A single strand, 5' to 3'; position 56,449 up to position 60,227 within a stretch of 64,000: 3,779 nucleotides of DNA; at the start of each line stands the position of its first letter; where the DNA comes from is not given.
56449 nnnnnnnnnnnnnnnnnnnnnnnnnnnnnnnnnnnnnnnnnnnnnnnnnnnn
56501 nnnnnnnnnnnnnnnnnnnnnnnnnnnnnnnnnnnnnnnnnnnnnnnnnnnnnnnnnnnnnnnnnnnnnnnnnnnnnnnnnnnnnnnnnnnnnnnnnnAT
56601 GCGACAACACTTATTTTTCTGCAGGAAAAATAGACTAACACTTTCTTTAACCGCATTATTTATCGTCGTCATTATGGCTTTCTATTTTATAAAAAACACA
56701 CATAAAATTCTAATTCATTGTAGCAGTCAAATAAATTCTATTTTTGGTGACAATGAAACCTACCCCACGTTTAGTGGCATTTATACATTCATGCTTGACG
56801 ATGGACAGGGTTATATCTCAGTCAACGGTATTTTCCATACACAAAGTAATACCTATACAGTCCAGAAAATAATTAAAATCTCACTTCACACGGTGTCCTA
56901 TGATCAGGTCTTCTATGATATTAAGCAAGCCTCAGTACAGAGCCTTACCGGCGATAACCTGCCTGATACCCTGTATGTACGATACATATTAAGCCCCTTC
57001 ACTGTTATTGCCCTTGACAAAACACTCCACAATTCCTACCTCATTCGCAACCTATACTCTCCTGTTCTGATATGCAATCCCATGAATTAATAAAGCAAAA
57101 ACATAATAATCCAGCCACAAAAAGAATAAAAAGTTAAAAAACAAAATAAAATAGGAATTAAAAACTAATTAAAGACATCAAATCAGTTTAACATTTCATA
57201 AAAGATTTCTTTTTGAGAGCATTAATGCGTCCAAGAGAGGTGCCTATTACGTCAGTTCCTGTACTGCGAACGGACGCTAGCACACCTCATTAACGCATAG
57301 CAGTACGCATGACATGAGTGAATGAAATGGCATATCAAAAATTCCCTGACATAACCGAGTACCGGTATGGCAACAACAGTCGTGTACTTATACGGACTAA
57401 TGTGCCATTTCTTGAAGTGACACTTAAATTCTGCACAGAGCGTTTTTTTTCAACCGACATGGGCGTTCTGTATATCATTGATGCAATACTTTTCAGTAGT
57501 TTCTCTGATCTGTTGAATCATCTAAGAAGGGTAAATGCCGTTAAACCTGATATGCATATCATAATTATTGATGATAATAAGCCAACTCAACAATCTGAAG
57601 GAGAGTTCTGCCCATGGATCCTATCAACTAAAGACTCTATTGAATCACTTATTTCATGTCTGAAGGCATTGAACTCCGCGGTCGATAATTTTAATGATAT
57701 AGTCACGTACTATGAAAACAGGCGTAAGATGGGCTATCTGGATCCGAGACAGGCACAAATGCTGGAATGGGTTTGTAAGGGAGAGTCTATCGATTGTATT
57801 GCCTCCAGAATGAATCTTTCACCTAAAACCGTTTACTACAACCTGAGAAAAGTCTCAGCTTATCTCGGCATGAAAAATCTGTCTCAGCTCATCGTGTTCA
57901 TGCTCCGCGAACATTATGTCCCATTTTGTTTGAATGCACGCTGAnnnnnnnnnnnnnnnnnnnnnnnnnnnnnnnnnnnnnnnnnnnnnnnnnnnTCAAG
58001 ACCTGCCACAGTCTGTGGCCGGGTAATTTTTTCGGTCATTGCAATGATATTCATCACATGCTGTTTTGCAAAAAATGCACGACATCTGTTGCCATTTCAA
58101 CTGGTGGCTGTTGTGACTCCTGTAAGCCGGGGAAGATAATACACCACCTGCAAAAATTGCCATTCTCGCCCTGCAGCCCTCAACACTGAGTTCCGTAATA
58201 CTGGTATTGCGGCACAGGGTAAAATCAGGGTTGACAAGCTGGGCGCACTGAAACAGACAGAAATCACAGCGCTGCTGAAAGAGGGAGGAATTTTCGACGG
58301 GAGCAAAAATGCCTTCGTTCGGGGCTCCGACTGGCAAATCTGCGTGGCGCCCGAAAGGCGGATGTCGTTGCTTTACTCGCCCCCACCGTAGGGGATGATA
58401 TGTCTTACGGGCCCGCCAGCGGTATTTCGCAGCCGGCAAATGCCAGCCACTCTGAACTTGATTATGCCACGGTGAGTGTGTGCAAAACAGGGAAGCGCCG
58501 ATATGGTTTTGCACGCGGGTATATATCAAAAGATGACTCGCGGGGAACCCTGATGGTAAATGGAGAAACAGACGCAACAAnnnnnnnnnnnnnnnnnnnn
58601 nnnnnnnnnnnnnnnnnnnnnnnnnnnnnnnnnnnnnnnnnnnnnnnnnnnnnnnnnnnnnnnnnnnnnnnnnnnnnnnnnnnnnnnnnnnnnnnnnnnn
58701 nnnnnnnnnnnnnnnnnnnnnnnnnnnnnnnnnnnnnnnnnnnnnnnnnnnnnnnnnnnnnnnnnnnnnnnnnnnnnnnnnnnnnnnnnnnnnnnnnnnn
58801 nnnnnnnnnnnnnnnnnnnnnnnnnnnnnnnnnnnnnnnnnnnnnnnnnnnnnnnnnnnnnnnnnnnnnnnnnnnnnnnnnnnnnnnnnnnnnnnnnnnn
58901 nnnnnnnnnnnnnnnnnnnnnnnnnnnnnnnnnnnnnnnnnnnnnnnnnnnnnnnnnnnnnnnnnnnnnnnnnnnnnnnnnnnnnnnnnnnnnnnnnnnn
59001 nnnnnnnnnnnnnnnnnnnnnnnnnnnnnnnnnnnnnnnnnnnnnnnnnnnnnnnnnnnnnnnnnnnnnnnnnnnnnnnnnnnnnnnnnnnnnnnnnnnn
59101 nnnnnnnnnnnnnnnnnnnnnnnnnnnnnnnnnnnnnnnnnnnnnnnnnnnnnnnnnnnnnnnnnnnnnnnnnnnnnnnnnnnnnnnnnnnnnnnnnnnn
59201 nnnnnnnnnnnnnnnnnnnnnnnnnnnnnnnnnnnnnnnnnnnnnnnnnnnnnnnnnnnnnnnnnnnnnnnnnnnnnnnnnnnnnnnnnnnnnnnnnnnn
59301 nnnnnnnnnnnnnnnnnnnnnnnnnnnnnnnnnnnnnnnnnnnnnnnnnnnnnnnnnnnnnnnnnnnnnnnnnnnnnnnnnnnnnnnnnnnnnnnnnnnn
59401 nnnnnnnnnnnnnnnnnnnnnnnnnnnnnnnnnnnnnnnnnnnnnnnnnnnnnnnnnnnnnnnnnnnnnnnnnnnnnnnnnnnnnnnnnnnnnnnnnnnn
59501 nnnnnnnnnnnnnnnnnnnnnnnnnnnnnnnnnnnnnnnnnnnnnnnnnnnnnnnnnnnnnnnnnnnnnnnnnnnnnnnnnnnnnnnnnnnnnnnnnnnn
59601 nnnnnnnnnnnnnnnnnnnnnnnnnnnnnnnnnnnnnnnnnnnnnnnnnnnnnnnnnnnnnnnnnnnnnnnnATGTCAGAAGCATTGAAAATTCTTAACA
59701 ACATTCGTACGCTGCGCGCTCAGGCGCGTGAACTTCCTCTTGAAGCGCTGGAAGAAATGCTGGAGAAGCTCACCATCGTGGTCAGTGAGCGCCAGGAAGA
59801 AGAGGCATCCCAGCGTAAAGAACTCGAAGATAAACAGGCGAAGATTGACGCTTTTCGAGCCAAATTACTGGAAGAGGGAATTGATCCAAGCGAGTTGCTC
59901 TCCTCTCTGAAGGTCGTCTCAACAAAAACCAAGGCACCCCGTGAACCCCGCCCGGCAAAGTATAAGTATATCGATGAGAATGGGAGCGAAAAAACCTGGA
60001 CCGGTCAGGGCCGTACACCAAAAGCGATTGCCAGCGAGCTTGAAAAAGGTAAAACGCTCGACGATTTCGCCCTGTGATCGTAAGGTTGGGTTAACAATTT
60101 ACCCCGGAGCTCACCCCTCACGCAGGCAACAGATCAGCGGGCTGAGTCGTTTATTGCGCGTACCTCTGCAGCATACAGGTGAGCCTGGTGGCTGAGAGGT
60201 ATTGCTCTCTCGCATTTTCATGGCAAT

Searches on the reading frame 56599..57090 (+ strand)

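Call 5: search_protein_families(library=pfam, proteins=[window:56599-57090:+], max_evalue=0.01)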
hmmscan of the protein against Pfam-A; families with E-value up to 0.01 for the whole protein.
window:56599-57090:+ (163 aa): 1 family
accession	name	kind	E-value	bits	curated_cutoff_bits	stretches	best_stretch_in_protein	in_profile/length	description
PF23059.1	CUB_M02D8_5_6th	-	0.0077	17.2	28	0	78-134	27-86/102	M02D8_5-like, sixth CUB domain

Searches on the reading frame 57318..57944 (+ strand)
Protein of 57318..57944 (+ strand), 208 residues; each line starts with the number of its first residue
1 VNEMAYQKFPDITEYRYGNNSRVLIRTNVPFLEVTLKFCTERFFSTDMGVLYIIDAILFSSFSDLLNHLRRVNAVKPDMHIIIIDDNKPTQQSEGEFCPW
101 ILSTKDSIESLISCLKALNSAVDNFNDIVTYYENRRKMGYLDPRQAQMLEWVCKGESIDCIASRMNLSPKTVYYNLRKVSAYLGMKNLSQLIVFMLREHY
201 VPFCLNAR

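Call 48: search_protein_families(library=pfam, proteins=[window:57318-57944:+], max_evalue=1)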
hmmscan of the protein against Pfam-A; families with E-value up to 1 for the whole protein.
window:57318-57944:+ (208 aa): 10 families
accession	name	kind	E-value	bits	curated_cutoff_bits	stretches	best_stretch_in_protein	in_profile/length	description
PF00196.25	GerE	-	1.1e-09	38.2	23.5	1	143-194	5-56/57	Bacterial regulatory proteins, luxR family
PF08281.18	Sigma70_r4_2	-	0.00028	20.9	25.7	1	138-178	8-49/54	Sigma-70, region 4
PF13936.12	HTH_38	-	0.0014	18.7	27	1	150-178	15-43/44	Helix-turn-helix domain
PF13384.12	HTH_23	-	0.0028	17.9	24.6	1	144-174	6-36/50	Homeodomain-like domain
PF02796.21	HTH_7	-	0.0076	16.8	23.8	1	144-173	10-39/45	Helix-turn-helix domain of resolvase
PF13556.12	HTH_30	-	0.011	16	27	1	155-185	12-42/59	PucR C-terminal helix-turn-helix domain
PF13518.12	HTH_28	-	0.015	15.9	25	1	145-174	2-31/52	Helix-turn-helix domain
PF07638.17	Sigma70_ECF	-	0.02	15.2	21.1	1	122-180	117-176/185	ECF sigma factor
PF04967.18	HTH_10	-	0.045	14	23.1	0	157-179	25-47/53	HTH DNA binding domain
PF02141.26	DENN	-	0.068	13.5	23.4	1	98-201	5-111/186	DENN (AEX-3) domain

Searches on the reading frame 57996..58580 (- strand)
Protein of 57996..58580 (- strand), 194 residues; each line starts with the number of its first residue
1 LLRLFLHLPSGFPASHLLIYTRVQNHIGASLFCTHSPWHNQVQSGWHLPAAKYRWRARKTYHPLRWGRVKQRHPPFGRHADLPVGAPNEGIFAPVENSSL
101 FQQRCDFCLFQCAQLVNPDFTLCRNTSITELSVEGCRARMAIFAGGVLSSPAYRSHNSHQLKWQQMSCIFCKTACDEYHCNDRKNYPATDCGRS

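Call 48: search_protein_families(library=pfam, proteins=[window:57996-58580:-], max_evalue=1)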
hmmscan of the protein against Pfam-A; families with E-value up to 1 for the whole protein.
window:57996-58580:- (194 aa): 1 family
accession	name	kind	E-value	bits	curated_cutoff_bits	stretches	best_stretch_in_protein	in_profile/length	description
PF08090.16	Enterotoxin_HS1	-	0.021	15.2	25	1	167-189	14-36/36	Heat stable E.coli enterotoxin 1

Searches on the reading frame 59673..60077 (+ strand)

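Call 24: search_protein_families(library=pfam, proteins=[window:59673-60077:+], max_evalue=0.01)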
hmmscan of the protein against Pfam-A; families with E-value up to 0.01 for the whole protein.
window:59673-60077:+ (134 aa): 2 families
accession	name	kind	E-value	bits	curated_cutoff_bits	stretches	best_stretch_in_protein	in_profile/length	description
PF22470.1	Histone_HNS_N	-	8.6e-25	86.9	24.5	1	1-78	1-78/79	H-NS histone-like proteins, N-terminal domain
PF00816.26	Histone_HNS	-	4e-15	55.7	25.6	1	95-133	1-37/38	H-NS histone C-terminal domain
